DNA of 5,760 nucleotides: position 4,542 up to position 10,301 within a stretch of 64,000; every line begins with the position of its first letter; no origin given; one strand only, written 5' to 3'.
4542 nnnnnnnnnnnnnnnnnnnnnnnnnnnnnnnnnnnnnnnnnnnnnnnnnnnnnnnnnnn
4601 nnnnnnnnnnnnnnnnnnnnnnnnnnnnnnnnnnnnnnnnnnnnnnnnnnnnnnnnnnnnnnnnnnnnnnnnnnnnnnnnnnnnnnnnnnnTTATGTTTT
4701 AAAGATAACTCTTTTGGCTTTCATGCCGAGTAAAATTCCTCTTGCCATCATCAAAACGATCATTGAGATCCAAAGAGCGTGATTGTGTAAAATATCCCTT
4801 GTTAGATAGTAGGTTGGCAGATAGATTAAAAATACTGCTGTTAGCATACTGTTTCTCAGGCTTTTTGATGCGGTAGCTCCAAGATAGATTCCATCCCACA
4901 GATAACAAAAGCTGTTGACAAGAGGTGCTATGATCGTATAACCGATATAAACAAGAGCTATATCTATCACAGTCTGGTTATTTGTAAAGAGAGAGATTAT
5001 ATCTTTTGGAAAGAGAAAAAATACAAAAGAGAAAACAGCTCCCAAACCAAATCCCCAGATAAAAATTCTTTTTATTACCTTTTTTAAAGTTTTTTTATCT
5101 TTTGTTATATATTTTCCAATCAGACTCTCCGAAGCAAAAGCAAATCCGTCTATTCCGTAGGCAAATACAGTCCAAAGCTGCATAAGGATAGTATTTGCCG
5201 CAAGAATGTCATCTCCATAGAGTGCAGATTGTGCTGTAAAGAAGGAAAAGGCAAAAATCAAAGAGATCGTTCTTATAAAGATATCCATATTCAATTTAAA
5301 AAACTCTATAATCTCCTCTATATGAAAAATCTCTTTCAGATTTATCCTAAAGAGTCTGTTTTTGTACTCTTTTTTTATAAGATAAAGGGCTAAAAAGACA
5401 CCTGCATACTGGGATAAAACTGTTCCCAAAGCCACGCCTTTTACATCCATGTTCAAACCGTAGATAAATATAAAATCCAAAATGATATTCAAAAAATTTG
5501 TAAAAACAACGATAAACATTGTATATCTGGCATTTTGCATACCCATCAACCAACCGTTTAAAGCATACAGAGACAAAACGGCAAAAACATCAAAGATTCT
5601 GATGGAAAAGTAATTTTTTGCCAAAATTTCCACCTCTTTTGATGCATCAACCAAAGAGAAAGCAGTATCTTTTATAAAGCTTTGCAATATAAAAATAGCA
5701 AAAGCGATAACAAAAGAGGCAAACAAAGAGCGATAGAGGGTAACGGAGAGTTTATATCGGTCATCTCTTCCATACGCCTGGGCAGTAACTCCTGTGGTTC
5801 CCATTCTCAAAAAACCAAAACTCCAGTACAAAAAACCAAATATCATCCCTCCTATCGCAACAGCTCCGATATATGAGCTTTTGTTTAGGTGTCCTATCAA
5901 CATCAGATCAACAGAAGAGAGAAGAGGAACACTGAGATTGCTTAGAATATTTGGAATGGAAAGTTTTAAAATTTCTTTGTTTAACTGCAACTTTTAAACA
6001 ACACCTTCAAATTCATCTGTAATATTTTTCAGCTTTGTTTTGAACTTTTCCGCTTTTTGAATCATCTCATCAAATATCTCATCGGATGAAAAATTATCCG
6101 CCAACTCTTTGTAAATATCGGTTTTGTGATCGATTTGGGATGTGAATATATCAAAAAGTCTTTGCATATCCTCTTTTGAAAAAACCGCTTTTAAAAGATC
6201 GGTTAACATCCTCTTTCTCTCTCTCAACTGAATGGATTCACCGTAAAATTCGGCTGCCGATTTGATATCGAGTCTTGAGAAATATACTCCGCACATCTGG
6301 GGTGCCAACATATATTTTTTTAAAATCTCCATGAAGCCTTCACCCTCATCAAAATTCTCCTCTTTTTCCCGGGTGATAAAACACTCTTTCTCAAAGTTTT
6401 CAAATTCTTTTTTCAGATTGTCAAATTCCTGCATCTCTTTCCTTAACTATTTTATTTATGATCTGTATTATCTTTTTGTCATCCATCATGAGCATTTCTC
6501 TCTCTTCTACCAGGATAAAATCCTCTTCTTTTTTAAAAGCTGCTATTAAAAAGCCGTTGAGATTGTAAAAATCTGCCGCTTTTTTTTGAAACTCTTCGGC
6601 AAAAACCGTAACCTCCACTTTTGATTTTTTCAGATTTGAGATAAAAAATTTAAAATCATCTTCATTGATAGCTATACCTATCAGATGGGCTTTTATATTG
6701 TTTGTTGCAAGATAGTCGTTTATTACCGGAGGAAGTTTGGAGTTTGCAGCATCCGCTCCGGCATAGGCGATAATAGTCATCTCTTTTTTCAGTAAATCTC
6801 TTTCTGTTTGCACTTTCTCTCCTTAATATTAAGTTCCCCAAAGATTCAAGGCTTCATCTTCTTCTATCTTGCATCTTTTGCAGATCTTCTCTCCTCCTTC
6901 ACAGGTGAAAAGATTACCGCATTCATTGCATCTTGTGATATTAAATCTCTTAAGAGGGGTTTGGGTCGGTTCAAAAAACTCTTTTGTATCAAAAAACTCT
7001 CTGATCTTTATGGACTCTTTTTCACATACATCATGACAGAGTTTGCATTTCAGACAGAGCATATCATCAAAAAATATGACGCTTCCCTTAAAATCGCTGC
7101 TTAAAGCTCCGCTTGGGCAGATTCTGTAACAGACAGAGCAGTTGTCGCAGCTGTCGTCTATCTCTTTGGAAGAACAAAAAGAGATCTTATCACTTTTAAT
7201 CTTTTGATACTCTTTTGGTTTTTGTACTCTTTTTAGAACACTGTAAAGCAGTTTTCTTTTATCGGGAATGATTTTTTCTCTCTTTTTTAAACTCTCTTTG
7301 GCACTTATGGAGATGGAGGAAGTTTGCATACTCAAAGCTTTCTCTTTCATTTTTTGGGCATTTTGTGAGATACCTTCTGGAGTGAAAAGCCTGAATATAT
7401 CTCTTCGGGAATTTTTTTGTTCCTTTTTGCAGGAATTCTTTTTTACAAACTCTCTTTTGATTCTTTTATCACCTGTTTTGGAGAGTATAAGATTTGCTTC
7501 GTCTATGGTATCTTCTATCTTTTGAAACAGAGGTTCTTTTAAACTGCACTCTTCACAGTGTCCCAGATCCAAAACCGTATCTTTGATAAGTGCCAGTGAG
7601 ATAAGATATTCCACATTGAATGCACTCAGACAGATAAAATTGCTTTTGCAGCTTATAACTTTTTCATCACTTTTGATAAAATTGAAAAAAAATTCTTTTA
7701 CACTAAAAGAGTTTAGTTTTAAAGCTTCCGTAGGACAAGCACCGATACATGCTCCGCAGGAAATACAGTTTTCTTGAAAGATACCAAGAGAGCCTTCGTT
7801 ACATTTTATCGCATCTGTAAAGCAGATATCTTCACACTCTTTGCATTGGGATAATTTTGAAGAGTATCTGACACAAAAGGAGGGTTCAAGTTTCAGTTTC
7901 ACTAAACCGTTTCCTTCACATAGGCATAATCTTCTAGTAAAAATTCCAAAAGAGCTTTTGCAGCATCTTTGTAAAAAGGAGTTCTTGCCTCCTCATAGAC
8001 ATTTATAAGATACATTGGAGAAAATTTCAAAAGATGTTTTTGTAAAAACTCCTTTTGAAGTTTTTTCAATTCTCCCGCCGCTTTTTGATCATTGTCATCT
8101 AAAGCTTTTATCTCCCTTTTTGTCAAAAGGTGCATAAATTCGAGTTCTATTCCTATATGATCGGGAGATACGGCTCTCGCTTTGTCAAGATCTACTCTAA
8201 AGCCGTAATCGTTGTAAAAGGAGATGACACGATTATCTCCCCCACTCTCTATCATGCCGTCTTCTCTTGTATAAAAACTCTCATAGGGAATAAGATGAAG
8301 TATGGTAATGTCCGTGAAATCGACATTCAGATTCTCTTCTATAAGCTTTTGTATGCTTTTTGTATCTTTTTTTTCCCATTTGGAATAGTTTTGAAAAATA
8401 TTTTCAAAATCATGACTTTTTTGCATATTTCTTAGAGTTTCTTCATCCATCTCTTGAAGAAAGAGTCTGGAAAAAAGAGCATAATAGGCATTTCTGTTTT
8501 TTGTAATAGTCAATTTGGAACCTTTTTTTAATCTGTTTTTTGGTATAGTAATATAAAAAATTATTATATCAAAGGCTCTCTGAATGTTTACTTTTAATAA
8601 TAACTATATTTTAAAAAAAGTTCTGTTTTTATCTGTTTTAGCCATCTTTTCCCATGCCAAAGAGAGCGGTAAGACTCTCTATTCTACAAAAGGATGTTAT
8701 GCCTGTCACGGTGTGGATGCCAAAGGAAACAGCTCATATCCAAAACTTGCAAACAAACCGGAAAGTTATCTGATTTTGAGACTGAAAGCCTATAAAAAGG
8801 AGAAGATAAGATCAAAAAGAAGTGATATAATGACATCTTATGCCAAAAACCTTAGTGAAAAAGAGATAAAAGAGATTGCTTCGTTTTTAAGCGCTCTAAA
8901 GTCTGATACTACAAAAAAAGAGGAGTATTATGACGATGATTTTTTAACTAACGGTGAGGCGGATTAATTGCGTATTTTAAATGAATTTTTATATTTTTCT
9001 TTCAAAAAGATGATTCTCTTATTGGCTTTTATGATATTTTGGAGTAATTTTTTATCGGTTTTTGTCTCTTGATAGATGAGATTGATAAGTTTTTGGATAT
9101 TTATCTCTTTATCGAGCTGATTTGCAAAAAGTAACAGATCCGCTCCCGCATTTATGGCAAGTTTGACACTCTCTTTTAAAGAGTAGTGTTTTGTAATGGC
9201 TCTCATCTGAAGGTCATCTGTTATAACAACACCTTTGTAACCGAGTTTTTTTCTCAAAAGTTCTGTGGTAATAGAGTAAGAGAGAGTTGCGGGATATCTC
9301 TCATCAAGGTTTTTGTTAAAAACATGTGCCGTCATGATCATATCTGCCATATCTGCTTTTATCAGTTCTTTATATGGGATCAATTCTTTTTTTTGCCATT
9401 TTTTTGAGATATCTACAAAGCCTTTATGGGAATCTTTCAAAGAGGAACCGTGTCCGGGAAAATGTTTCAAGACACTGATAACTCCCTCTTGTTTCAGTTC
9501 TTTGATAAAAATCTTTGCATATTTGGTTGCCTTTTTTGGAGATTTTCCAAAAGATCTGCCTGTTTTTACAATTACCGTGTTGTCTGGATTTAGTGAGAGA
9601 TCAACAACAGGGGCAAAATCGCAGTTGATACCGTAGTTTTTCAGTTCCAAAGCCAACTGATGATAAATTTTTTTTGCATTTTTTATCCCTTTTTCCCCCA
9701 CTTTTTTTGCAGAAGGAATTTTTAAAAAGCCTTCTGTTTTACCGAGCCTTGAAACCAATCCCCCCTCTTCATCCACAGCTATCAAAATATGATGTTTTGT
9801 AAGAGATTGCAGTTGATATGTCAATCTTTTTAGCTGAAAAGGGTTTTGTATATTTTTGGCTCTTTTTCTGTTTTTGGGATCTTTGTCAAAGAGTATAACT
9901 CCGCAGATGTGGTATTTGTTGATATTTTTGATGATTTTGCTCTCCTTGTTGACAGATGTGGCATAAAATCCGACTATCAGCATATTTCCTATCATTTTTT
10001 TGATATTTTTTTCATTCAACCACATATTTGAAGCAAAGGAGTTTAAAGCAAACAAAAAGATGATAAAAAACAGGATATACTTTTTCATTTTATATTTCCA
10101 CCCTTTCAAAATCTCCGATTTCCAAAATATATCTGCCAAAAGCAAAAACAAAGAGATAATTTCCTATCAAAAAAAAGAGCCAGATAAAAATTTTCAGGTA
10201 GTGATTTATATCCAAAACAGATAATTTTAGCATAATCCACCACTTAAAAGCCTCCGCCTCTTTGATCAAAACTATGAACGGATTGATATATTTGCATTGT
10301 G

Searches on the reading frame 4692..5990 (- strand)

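Call 54: search_protein_families(library=pfam, proteins=[window:4692-5990:-], max_evalue=0.00001)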
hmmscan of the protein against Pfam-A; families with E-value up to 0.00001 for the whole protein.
window:4692-5990:- (432 aa): 1 family
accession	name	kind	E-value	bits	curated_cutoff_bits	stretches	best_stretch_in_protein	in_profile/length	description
PF01554.23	MatE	-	6.4e-38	130.4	24.9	2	13-174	1-161/161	MatE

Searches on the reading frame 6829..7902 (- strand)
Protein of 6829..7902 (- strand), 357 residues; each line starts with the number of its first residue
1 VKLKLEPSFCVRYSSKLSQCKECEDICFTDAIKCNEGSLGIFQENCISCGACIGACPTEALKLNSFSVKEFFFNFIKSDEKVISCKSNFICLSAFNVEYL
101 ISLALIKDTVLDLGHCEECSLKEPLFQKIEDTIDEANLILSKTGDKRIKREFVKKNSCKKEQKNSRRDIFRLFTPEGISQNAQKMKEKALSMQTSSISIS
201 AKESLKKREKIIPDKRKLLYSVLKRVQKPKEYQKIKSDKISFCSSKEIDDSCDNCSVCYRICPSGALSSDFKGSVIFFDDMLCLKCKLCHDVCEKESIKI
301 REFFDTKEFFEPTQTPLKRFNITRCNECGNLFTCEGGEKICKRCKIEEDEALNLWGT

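Call 54: search_protein_families(library=pfam, proteins=[window:6829-7902:-], max_evalue=0.00001)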
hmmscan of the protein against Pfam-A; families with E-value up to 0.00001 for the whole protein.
window:6829-7902:- (357 aa): 4 families
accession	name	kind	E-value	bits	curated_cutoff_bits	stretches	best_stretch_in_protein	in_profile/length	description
PF00037.32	Fer4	-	1.8e-12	47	21.1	1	41-62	3-24/24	4Fe-4S binding domain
PF12838.12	Fer4_7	-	1.1e-10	42.2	27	0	251-295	1-50/52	4Fe-4S dicluster domain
PF13187.11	Fer4_9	-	4.1e-07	30.4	27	0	252-296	2-50/52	4Fe-4S dicluster domain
PF13484.11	Fer4_16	-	9.2e-06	26.8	30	0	45-68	1-24/66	4Fe-4S double cluster binding domain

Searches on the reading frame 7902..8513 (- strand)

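Call 54: search_protein_families(library=pfam, proteins=[window:7902-8513:-], max_evalue=0.00001)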
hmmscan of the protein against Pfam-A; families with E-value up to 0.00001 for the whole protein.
window:7902-8513:- (203 aa): 1 family
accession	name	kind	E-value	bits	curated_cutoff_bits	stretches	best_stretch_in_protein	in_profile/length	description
PF02613.20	Nitrate_red_del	-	2.2e-17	63.8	22.2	1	62-166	28-132/136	Nitrate reductase delta subunit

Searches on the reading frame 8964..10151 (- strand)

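Call 54: search_protein_families(library=pfam, proteins=[window:8964-10151:-], max_evalue=0.00001)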
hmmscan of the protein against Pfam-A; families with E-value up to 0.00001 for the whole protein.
window:8964-10151:- (395 aa): 1 family
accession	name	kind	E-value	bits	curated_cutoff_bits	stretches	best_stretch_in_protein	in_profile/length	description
PF00933.27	Glyco_hydro_3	-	6.3e-65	220.1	27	1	54-365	6-302/316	Glycosyl hydrolase family 3 N terminal domain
